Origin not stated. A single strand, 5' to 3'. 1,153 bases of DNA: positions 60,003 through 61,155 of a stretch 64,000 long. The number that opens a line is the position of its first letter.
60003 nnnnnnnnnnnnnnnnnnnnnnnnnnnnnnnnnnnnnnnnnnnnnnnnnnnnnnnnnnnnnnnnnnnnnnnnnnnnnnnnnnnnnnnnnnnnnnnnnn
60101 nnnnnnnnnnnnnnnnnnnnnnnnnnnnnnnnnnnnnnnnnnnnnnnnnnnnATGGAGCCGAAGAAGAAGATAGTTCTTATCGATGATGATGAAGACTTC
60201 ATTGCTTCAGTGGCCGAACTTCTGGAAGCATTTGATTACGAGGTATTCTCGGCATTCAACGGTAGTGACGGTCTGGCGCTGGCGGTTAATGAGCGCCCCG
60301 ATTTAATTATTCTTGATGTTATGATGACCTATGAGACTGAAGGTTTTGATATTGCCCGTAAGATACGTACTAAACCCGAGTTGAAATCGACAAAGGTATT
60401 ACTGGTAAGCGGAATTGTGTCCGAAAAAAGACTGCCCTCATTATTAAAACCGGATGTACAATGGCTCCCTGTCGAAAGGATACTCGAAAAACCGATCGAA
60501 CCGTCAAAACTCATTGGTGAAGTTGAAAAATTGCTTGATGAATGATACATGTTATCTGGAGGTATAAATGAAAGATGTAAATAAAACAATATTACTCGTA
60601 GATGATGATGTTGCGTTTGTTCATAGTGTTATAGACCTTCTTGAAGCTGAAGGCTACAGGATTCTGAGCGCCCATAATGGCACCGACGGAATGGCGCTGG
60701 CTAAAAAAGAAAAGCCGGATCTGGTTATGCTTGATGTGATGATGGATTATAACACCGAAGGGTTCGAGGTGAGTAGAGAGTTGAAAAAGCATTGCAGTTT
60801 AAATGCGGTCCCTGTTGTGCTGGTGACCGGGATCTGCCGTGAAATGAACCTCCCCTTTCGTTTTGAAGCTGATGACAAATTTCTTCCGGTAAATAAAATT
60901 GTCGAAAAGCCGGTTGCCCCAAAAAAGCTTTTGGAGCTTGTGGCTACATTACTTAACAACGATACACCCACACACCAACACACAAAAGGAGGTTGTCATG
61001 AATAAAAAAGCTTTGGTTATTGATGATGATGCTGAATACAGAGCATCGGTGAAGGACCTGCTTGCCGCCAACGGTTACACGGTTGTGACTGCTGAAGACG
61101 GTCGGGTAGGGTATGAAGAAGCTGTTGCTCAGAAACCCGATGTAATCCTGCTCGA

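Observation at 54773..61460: Rex - Cache/HAMP histidine kinase - NuoF/NuoE flavoprotein - three receiver-only regulators in one tight operon, with no catalytic partner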

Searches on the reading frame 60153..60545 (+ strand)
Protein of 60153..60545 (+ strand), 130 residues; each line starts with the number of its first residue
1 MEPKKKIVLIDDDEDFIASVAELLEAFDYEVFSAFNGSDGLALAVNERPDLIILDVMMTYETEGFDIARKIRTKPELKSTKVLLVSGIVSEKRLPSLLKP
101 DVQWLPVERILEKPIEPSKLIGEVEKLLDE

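Call 3: search_protein_families(library=pfam, proteins=[window:60153-60545:+], max_evalue=0.01)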
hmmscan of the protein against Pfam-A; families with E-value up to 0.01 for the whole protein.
window:60153-60545:+ (130 aa): 1 family
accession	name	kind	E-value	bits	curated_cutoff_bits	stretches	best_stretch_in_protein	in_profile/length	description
PF00072.30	Response_reg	-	1.4e-15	57.9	30.2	1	7-124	1-110/111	Response regulator receiver domain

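Call 51: search_protein_families(library=ncbifam, proteins=[window:60153-60545:+], max_evalue=0.00001)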
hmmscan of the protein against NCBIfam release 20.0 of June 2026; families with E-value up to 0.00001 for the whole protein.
window:60153-60545:+ (130 aa): 38 families (the best 25 are shown)
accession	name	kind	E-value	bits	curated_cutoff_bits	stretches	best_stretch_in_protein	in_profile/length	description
NF045717.1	DVU0259_DivK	exception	2e-17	63.4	160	1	4-127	2-115/117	DVU0259 family response regulator domain-containing protein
NF040534.1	resp_reg_YycF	equivalog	1e-11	44.6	340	1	5-77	1-72/231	response regulator YycF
NF047465.1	hybrid_HK_LvrA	exception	1.7e-11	42.9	1200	1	4-92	467-553/819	hybrid histidine kinase/response regulator LvrA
NF045505.1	RR_RssB_Pseudo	equivalog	1.8e-11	43.8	700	1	3-90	4-90/394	two-component system response regulator RssB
NF007135.0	PRK09581.1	equivalog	2.7e-11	43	474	1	6-91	4-88/457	PleD family two-component system response regulator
NF052574.1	HisKinEspCMyxo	equivalog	6e-11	41.2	1200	1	4-129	664-784/785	serine histidine kinase EspC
NF045944.1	ResRegRpaBCyano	equivalog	2.6e-10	40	330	1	9-76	1-68/229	response regulator transcription factor RpaB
TIGR02154.1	PhoB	equivalog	3.1e-10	39.8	296.2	1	5-92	3-89/226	phosphate regulon transcriptional regulator PhoB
NF053854.1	RespRegPhoBBctds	equivalog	4.8e-10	39.2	270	1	7-89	1-81/225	two-component system response regulator PhoB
NF033117.2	vanR_ACDEGLN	exception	9e-10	38.5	350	1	8-74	2-67/226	VanR-ABDEGLN family response regulator transcription factor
TIGR02875.1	spore_0_A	equivalog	1.1e-09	38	200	1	5-91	3-90/262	sporulation transcription factor Spo0A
NF041733.1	resp_reg_CseB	equivalog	1.4e-09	37.6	350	1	6-86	2-78/228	two-component system response regulator CseB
NF051850.1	RespRegRprY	equivalog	1.6e-09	37.5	370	1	1-73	1-72/234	response regulator transcription factor RprY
NF041832.1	near_NosP_CTERM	subfamily_domain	1.7e-09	37.2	400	1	5-126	252-368/370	NahK/ErcS family hybrid sensor histidine kinase/response regulator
NF008199.0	PRK10955.1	equivalog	5.4e-09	36.3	341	1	5-85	2-77/232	envelope stress response regulator transcription factor CpxR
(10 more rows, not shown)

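Call 52: find_related_loci(query=A1, collection=metagenome_contigs, flank=8000)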
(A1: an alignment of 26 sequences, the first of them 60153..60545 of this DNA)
Query A1 (130 aa) in metagenome_contigs; peptide patterns used: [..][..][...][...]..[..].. (x = any residue, [..] = any of these).
600 stretches matched a pattern (row limit reached: there are more); 501 encode a relative of the query (tblastn E <= 1e-3); the best 80 are kept; 80 distinct loci.
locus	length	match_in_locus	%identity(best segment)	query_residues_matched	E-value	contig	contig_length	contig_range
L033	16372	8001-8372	47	5-128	9e-35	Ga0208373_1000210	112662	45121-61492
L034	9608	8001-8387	50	1-128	3e-34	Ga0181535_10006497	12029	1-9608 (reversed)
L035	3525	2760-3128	41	6-128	1e-29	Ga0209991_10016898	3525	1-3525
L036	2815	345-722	45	1-125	1e-29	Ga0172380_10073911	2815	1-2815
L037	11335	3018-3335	47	23-128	1e-27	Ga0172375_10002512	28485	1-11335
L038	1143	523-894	40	6-129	6e-26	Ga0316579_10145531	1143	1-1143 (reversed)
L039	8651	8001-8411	37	1-129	1e-22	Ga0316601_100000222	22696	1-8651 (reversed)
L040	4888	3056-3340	46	23-117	3e-22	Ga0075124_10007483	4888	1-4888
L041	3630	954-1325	36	6-128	1e-20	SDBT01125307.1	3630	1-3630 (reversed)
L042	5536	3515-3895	35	7-130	3e-20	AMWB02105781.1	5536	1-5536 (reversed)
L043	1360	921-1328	37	1-128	3e-20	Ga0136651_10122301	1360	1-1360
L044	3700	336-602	46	4-89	2e-19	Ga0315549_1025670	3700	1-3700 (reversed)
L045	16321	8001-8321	42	23-128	2e-19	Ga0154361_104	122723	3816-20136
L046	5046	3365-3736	36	4-128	7e-19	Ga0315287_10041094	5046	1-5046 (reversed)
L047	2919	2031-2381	38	7-128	1e-18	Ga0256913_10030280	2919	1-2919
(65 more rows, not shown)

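Call 61: search_protein_families(library=pfam, proteins=[L037:3766-6483:+, L037:6505-8232:+, L037:8427-9728:+, L037:9751-10680:+, L042:3-869:+, L045:4614-6026:+, L045:6357-7805:+, L045:8469-9458:+, L045:9439-10824:+, L040:1635-2984:+], max_evalue=0.00001)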
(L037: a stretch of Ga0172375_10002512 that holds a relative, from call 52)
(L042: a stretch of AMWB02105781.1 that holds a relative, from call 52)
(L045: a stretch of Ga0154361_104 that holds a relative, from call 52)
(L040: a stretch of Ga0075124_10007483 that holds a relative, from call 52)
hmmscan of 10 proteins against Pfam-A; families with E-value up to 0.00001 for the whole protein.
L037:3766-6483:+ (905 aa): 12 families
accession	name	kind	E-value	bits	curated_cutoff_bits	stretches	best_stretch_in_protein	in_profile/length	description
PF00384.28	Molybdopterin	-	8.1e-76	255.8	24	1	277-702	1-352/353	Molybdopterin oxidoreductase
PF01568.27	Molydop_binding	-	9.6e-31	106.5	26.8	1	787-892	2-110/110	Molydopterin dinucleotide binding domain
PF13510.11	Fer2_4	-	6.5e-20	71.4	22.8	1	2-75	5-81/82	2Fe-2S iron-sulfur cluster binding domain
PF10588.14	NADH-G_4Fe-4S_3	-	4.5e-14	52.1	27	1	82-120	1-39/40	NADH-ubiquinone oxidoreductase-G iron-sulfur binding region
PF04879.21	Molybdop_Fe4S4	-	8.7e-13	48.5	22.7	1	223-274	7-55/55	Molybdopterin oxidoreductase Fe4S4 domain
PF00111.32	Fer2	-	1.8e-08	34.6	21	1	6-56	4-52/77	2Fe-2S iron-sulfur cluster binding domain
PF22117.2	Fer4_Nqo3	-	8e-08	32.8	27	1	138-204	4-67/67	NADH-quinone oxidoreductase subunit 3, ferredoxin-like domain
PF12838.12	Fer4_7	-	4e-07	30.8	27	1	144-202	1-52/52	4Fe-4S dicluster domain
PF00037.32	Fer4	-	1.3e-06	28.4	21.1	1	185-204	5-24/24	4Fe-4S binding domain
PF13187.11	Fer4_9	-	2.4e-06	27.9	27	1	144-202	1-51/52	4Fe-4S dicluster domain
PF13237.11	Fer4_10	-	5.2e-06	26.7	25.5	1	138-199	2-53/53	4Fe-4S dicluster domain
PF12837.12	Fer4_6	-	8.3e-06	26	25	0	186-203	7-24/24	4Fe-4S binding domain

L037:6505-8232:+ (575 aa): 5 families
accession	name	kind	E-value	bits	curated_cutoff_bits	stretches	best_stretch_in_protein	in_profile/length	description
PF01512.22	Complex1_51K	-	2.1e-45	154.7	31.2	1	215-379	1-148/150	Nuo51 FMN-binding domain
PF01257.25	2Fe-2S_thioredx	-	4.3e-40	137.3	24.8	1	11-155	2-144/145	Thioredoxin-like [2Fe-2S] ferredoxin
PF10589.14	NADH_4Fe-4S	-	5.6e-27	93.9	23.5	1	490-572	2-84/85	NADH-ubiquinone oxidoreductase-F iron-sulfur binding region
PF10531.15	SLBB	-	1.2e-10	41.5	27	1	404-437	2-35/55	SLBB domain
PF22461.2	SLBB_2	-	1.7e-09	38.1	27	1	403-468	2-72/79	SLBB domain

L037:8427-9728:+ (433 aa): 1 family
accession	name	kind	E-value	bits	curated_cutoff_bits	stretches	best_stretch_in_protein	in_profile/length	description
PF07690.21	MFS_1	-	3.3e-28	99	33.4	1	23-384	4-347/347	Major Facilitator Superfamily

L037:9751-10680:+ (309 aa): 2 families
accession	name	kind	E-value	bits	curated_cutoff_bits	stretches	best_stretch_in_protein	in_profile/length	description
PF12849.12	PBP_like_2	-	4.9e-42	145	27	1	55-275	12-267/267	PBP superfamily domain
PF13531.11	SBP_bac_11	-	6.3e-13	49.5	25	1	73-282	18-223/227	Bacterial extracellular solute-binding protein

L042:3-869:+ (288 aa): 0 families

L045:4614-6026:+ (470 aa): 0 families

L045:6357-7805:+ (482 aa): 1 family
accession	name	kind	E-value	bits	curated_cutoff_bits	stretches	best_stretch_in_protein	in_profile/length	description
PF13609.12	Porin_4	-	8.7e-06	26.2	27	0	126-462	17-308/310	Gram-negative porin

L045:8469-9458:+ (329 aa): 1 family
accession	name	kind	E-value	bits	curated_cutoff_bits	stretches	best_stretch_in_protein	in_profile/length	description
PF12974.12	Phosphonate-bd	-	2.8e-63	213.9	27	1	50-292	1-242/242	ABC transporter, phosphonate, periplasmic substrate-binding protein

L045:9439-10824:+ (461 aa): 4 families
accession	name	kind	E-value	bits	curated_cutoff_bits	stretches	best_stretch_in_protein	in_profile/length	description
PF00672.30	HAMP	-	5e-17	62.4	25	1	195-244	3-52/53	HAMP domain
PF07730.19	HisKA_3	-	3.7e-14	53.5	24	1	258-323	1-66/68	Histidine kinase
PF02518.31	HATPase_c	-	1.7e-10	41.7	26.4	1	365-460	3-109/111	Histidine kinase-, DNA gyrase B-, and HSP90-like ATPase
PF17203.10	sCache_3_2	-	4.5e-09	36.9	28.4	1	47-172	8-138/140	Single cache domain 3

L040:1635-2984:+ (449 aa): 6 families
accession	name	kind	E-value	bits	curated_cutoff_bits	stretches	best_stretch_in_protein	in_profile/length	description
PF07992.20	Pyr_redox_2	-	1e-62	212.6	26.1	1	7-291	2-278/291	Pyridine nucleotide-disulphide oxidoreductase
PF00070.33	Pyr_redox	-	6.6e-18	65.4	22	1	147-224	2-79/82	Pyridine nucleotide-disulphide oxidoreductase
PF02852.28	Pyr_redox_dim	-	1.3e-16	61.2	25.3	1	329-428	6-103/110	Pyridine nucleotide-disulphide oxidoreductase, dimerisation domain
PF13738.12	Pyr_redox_3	-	1.4e-08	34.8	30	0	148-175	1-28/305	Pyridine nucleotide-disulphide oxidoreductase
PF03486.20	HI0933_like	-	2.2e-08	34.3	50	0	7-42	2-35/244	HI0933-like protein Rossmann domain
PF01134.28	GIDA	-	6.8e-06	25.8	22.1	0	194-263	103-173/391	Glucose inhibited division protein A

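Call 70: find_homologous_proteins(query=L034:3685-5457:+, max_evalue=1e-40)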
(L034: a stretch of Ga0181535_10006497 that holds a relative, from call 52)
Query L034:3685-5457:+ (590 aa): 8000 proteins with E <= 1e-40 among 8000 candidates; the best 120 are listed.
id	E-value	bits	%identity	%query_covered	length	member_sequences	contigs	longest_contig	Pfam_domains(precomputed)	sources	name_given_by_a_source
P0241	0.0e+0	1350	100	100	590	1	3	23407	PF13510.12,PF10588.15,PF02906.20,PF02256.23,PF12837.13,PF00037.33,PF13484.12,PF12838.13,PF13237.12,PF13187.12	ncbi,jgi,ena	jgi:iron-only hydrogenase group A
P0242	0.0e+0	1250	91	100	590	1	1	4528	PF13510.12,PF10588.15,PF02906.20,PF02256.23,PF12837.13,PF00037.33,PF13484.12,PF12838.13,PF13237.12,PF13187.12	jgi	jgi:NADP-reducing hydrogenase subunit HndD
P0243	0.0e+0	1242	90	100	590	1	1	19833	PF13510.12,PF10588.15,PF02906.20,PF02256.23,PF12837.13,PF00037.33,PF13484.12,PF12838.13,PF13237.12,PF13187.12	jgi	jgi:iron-only hydrogenase group A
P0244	0.0e+0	1157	83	100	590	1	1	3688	PF13510.12,PF10588.15,PF02906.20,PF02256.23,PF12837.13,PF13484.12,PF12838.13,PF22117.3,PF13237.12,PF13187.12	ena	-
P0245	0.0e+0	1154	83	100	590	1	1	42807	PF14697.12,PF13510.12,PF10588.15,PF02906.20,PF02256.23,PF00037.33,PF13484.12,PF12838.13,PF13237.12,PF13187.12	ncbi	-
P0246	0.0e+0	1137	82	100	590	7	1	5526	PF14697.12,PF13510.12,PF10588.15,PF02906.20,PF02256.23,PF12837.13,PF00037.33,PF13484.12,PF12838.13,PF13237.12,PF13187.12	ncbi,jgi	jgi:NADP-reducing hydrogenase subunit HndD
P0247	0.0e+0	1132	81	100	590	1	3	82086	PF14697.12,PF13510.12,PF10588.15,PF02906.20,PF02256.23,PF00037.33,PF13484.12,PF12838.13,PF13237.12,PF13183.12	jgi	jgi:iron-only hydrogenase group A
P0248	0.0e+0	1126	81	100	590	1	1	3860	PF14697.12,PF13510.12,PF10588.15,PF02906.20,PF02256.23,PF00037.33,PF12838.13,PF13237.12,PF13187.12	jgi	jgi:iron-only hydrogenase group A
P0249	0.0e+0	1119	80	100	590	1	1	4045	PF13510.12,PF10588.15,PF02906.20,PF02256.23,PF00037.33,PF13484.12,PF12838.13,PF13237.12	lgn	-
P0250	0.0e+0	1113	80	100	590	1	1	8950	PF13510.12,PF10588.15,PF02906.20,PF02256.23,PF12837.13,PF00037.33,PF13484.12,PF12838.13,PF13237.12,PF13187.12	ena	-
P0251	0.0e+0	1112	80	100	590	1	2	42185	PF14697.12,PF13510.12,PF10588.15,PF02906.20,PF02256.23,PF12837.13,PF13484.12,PF12838.13,PF13237.12,PF13187.12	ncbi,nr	ncbi:MAG: NADH-dependent [FeFe] hydrogenase, group A6 [Kiritimatiellae bacterium]|nr:NADH-dependent 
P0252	0.0e+0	1106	79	100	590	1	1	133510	PF14697.12,PF13510.12,PF10588.15,PF02906.20,PF02256.23,PF00037.33,PF13484.12,PF12838.13,PF13237.12,PF13187.12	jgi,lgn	-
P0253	0.0e+0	1101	79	100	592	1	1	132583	PF14697.12,PF10588.15,PF02256.23,PF12837.13,PF12838.13,PF22117.3,PF13510.12,PF02906.20,PF00037.33,PF13237.12,PF13183.12,PF13187.12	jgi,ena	jgi:iron-only hydrogenase group A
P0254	0.0e+0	1100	79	100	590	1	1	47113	PF13510.12,PF10588.15,PF02906.20,PF02256.23,PF13484.12,PF12838.13,PF13237.12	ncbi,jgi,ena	-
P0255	0.0e+0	1099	80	100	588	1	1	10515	PF14697.12,PF10588.15,PF00111.33,PF02256.23,PF12837.13,PF13484.12,PF12838.13,PF13510.12,PF02906.20,PF00037.33,PF13237.12,PF13187.12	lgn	-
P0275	0.0e+0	1063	76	100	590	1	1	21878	PF13510.12,PF10588.15,PF02906.20,PF02256.23,PF00037.33,PF13484.12,PF12838.13,PF13237.12,PF13187.12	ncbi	ncbi:MAG: NADH-dependent [FeFe] hydrogenase, group A6 [Chitinivibrionales bacterium]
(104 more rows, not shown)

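Call 71: list_cluster_members(proteins=[P0275])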
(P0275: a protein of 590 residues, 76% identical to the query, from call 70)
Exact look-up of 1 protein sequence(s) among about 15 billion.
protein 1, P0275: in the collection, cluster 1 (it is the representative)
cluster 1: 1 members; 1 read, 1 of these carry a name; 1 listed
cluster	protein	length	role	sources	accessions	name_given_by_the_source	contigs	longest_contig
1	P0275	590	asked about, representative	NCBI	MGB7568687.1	MAG: NADH-dependent [FeFe] hydrogenase, group A6 [Chitinivibrionales bacterium]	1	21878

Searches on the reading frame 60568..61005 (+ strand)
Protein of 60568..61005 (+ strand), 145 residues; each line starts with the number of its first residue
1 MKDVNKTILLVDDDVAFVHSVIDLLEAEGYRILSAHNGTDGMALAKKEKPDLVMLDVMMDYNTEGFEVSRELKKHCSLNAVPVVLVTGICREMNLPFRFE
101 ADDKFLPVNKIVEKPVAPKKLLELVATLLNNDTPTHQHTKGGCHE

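Call 3: search_protein_families(library=pfam, proteins=[window:60568-61005:+], max_evalue=0.01)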
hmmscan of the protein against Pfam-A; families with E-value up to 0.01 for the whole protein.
window:60568-61005:+ (145 aa): 1 family
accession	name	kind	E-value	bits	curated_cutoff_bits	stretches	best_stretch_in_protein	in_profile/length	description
PF00072.30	Response_reg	-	1.6e-16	60.9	30.2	1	8-125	1-110/111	Response regulator receiver domain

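Call 51: search_protein_families(library=ncbifam, proteins=[window:60568-61005:+], max_evalue=0.00001)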
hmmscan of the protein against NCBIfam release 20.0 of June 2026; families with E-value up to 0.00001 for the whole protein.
window:60568-61005:+ (145 aa): 63 families (the best 25 are shown)
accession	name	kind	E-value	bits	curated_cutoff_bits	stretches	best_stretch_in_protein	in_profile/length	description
NF045717.1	DVU0259_DivK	exception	5.8e-17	61.9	160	1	5-127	2-114/117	DVU0259 family response regulator domain-containing protein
NF007135.0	PRK09581.1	equivalog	1e-16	60.8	474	1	7-89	4-85/457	PleD family two-component system response regulator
TIGR02154.1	PhoB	equivalog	2.1e-15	56.7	296.2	1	5-136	2-127/226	phosphate regulon transcriptional regulator PhoB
NF045944.1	ResRegRpaBCyano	equivalog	2.2e-14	53.4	330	1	9-132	1-115/229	response regulator transcription factor RpaB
NF040534.1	resp_reg_YycF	equivalog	4.9e-14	52.1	340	1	6-127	1-113/231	response regulator YycF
NF040689.1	MtrAB_MtrA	equivalog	5.1e-14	52.2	300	1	8-132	1-116/219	MtrAB system response regulator MtrA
NF047793.1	ResRegPgtA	equivalog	5.4e-14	51.8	650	1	2-131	2-123/414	two-component system response regulator PgtA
NF045505.1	RR_RssB_Pseudo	equivalog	2.4e-13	49.9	700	1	1-104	1-103/394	two-component system response regulator RssB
NF007982.1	PRK10710.1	equivalog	1.3e-12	47.8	380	1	5-136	7-129/235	envelope stress response regulator BaeR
NF053854.1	RespRegPhoBBctds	equivalog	1.4e-12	47.4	270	1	8-131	1-117/225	two-component system response regulator PhoB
NF008296.0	PRK11083.1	equivalog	1.6e-12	47.3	273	1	5-134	3-123/228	two-component system response regulator CreB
NF052313.1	T9SS_RR_PorX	equivalog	6.7e-12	44.9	300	1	7-135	2-122/513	T9SS response regulator signal transducer PorX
NF041733.1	resp_reg_CseB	equivalog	4.2e-11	42.7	350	1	7-101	2-92/228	two-component system response regulator CseB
NF051870.1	NAssimRespRegNtrX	equivalog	6.9e-11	41.7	600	1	7-90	3-85/452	nitrogen assimilation response regulator NtrX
NF007005.1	PRK09468.1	equivalog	7.2e-11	42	331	1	5-133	3-123/237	osmolarity response regulator transcription factor OmpR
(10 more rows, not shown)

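Call 77: search_protein_representatives(alignment_id=A2)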
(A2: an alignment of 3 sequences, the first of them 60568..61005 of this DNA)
Query: 3 sequences, 130 profile positions. Proteins with E-value up to 0.001 (for the whole library): 473386; up to 1e-10: 60199; up to 1e-30: 417. The best 150 are listed.
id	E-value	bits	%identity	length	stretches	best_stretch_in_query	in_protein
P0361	5.8e-81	284.9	-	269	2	4-128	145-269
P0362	3.2e-60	217.8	-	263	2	1-128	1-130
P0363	3.9e-59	214.3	-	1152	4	2-128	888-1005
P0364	3.2e-57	208.1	-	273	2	1-129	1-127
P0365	1.3e-54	199.6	-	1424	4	6-87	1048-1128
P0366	3.5e-53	195.0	-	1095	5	5-92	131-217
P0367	1.7e-52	192.8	-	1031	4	2-87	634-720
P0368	1.9e-52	192.7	-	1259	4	6-94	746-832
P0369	2.6e-52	192.2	-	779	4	3-104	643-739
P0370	6.5e-52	190.9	-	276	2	2-128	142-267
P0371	6.6e-52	190.9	-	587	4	4-87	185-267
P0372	1.8e-51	189.5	-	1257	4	4-91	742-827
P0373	4.5e-51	188.2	-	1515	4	4-87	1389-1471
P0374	6.1e-51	187.8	-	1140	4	4-97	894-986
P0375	1.1e-50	186.9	-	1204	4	7-111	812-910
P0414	2.5e-43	163.2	-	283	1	1-128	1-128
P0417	4.5e-43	162.3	-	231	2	4-128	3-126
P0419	9.3e-43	161.3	-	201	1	1-120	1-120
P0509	1.1e-36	141.7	-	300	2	4-108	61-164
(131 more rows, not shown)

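Call 78: search_protein_families(library=pfam, proteins=[P0414, P0419, P0361, P0417, P0509], max_evalue=0.001)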
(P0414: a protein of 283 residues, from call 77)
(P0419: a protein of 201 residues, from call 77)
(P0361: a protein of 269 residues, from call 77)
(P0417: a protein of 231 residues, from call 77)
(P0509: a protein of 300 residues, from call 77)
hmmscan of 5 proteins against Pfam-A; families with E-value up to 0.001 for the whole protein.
P0414 (283 aa): 2 families
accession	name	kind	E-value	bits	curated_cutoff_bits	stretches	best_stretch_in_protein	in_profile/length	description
PF00571.33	CBS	-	2.8e-27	95.2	24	2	212-265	1-55/57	CBS domain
PF00072.30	Response_reg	-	8.3e-16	58.6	30.2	1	7-92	1-83/111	Response regulator receiver domain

P0419 (201 aa): 1 family
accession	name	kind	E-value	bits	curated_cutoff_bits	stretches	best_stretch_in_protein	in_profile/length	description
PF00072.30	Response_reg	-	1.2e-14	54.9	30.2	1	7-92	1-83/111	Response regulator receiver domain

P0361 (269 aa): 2 families
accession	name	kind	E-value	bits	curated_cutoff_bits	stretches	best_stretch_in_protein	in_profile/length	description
PF00072.30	Response_reg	-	1.1e-38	132.2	30.2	2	149-265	2-110/111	Response regulator receiver domain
PF02310.24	B12-binding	-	0.0003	21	32.1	0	159-225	18-86/121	B12 binding domain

P0417 (231 aa): 2 families
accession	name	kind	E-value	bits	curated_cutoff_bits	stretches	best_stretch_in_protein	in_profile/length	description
PF00072.30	Response_reg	-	1.5e-41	141.4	30.2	2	6-122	1-110/111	Response regulator receiver domain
PF23198.2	PDE8A_N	-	8.4e-09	35.9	29.6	0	5-102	11-110/147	PDE8A-like, N-terminal domain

P0509 (300 aa): 3 families
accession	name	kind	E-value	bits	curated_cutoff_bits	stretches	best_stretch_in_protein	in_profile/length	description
PF00072.30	Response_reg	-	9.3e-59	196.9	30.2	2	64-172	1-110/111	Response regulator receiver domain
PF23198.2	PDE8A_N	-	7.8e-08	32.8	29.6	1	183-293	13-127/147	PDE8A-like, N-terminal domain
PF20274.4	cREC_REC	-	6.1e-05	24.1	27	0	64-140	2-71/88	Cyclic-phosphate processing Receiver domain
